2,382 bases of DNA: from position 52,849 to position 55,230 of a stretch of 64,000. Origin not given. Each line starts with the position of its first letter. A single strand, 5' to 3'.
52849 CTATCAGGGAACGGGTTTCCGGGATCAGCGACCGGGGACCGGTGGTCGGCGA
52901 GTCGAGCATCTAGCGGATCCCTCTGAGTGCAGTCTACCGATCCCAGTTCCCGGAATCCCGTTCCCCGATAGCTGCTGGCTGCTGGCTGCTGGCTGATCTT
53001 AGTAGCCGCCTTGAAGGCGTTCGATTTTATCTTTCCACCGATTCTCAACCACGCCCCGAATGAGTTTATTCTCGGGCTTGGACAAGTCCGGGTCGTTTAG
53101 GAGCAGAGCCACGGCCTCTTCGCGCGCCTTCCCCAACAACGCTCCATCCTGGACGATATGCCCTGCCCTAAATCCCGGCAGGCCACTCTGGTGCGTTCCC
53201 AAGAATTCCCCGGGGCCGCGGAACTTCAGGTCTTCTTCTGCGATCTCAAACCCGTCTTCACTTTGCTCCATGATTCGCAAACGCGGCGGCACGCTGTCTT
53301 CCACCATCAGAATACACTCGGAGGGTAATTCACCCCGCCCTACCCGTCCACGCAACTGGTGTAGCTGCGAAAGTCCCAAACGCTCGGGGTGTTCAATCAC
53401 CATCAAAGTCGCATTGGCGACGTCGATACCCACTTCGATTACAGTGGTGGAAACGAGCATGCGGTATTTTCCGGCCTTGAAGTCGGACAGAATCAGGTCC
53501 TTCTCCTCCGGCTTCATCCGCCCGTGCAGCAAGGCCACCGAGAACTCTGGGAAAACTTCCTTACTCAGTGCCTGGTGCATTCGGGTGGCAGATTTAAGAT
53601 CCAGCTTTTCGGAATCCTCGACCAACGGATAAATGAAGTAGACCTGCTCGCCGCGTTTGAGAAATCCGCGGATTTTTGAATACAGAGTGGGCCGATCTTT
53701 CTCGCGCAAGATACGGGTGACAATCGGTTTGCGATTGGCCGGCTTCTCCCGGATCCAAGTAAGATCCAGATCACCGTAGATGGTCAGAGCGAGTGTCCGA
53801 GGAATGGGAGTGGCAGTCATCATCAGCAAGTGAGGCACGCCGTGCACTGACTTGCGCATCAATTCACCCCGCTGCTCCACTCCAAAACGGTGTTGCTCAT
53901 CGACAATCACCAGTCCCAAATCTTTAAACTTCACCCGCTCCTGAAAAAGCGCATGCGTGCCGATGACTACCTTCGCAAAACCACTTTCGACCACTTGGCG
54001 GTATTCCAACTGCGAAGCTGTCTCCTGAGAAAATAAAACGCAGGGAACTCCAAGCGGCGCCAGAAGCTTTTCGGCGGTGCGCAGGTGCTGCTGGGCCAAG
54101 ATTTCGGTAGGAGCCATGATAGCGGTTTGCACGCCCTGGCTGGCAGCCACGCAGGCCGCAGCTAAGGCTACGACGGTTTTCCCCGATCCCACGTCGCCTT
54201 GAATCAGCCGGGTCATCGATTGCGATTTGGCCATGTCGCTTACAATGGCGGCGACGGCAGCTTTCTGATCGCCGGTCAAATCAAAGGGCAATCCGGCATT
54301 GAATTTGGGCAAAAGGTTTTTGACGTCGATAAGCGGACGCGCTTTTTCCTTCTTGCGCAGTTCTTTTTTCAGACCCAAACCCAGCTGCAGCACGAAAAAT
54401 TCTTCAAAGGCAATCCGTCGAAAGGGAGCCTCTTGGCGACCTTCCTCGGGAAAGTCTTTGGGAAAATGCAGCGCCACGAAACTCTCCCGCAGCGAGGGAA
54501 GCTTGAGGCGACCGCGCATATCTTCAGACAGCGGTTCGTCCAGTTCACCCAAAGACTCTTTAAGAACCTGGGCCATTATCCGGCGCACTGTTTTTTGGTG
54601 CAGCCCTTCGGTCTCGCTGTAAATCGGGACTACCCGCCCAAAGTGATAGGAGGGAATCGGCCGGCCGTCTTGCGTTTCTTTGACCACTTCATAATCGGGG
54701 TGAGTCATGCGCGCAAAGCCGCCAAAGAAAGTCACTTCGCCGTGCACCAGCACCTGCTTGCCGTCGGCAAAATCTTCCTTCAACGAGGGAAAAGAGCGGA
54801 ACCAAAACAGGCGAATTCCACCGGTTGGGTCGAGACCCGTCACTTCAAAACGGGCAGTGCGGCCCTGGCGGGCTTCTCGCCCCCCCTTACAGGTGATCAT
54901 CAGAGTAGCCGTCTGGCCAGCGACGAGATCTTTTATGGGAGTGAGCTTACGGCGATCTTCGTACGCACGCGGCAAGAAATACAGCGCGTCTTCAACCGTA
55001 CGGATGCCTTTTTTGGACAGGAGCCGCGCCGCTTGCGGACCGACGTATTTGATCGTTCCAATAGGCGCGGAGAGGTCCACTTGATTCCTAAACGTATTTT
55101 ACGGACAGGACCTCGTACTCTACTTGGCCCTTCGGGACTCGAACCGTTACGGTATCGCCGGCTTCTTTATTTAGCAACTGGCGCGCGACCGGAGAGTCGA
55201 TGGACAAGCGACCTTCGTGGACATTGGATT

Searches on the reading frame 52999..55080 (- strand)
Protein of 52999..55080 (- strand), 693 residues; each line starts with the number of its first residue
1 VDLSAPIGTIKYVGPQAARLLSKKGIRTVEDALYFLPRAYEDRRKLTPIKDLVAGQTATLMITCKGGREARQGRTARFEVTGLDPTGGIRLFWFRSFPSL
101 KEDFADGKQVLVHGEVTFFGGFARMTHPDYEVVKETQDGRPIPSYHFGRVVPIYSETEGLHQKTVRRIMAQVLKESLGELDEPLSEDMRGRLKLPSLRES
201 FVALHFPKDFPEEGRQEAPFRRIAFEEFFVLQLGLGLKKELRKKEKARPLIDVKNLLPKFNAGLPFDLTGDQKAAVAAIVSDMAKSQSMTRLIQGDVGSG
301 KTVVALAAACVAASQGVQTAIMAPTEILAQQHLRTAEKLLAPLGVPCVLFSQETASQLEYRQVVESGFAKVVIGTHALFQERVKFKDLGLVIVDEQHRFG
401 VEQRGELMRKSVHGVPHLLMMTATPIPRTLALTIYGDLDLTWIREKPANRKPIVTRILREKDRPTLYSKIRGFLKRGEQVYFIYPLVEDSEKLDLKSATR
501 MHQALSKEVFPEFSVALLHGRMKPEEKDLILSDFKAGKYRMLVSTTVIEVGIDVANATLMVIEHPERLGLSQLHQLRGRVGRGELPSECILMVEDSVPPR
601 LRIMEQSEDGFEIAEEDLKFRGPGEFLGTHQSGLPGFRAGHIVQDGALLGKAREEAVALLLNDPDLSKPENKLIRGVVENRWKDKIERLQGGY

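Call 57: search_protein_families(library=pfam, proteins=[window:52999-55080:-], max_evalue=0.001)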
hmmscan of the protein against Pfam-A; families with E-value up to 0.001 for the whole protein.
window:52999-55080:- (693 aa): 7 families
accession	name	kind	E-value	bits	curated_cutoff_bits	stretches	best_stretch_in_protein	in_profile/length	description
PF00270.35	DEAD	-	1.5e-25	90.3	26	1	271-430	3-164/167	DEAD/DEAH box helicase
PF17191.10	RecG_wedge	-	3.1e-22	79.3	23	1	7-172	2-158/162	RecG wedge domain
PF00271.37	Helicase_C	-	7.2e-19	68.5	23.5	1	475-582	13-108/110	Helicase conserved C-terminal domain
PF19833.4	RecG_dom3_C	-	1.6e-15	57.4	26.8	1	608-681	2-76/87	ATP-dependent DNA helicase RecG, domain 3, C-terminal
PF04851.21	ResIII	-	4.4e-10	40.2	22.5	1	268-425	4-162/164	Type III restriction enzyme, res subunit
PF13604.12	AAA_30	-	7.2e-07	29.6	27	1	268-409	2-110/191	AAA domain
PF22590.2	Cas3-like_C_2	-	0.00037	21.2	27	0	496-583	13-104/106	CRISPR-associated nuclease/helicase Cas3, C-terminal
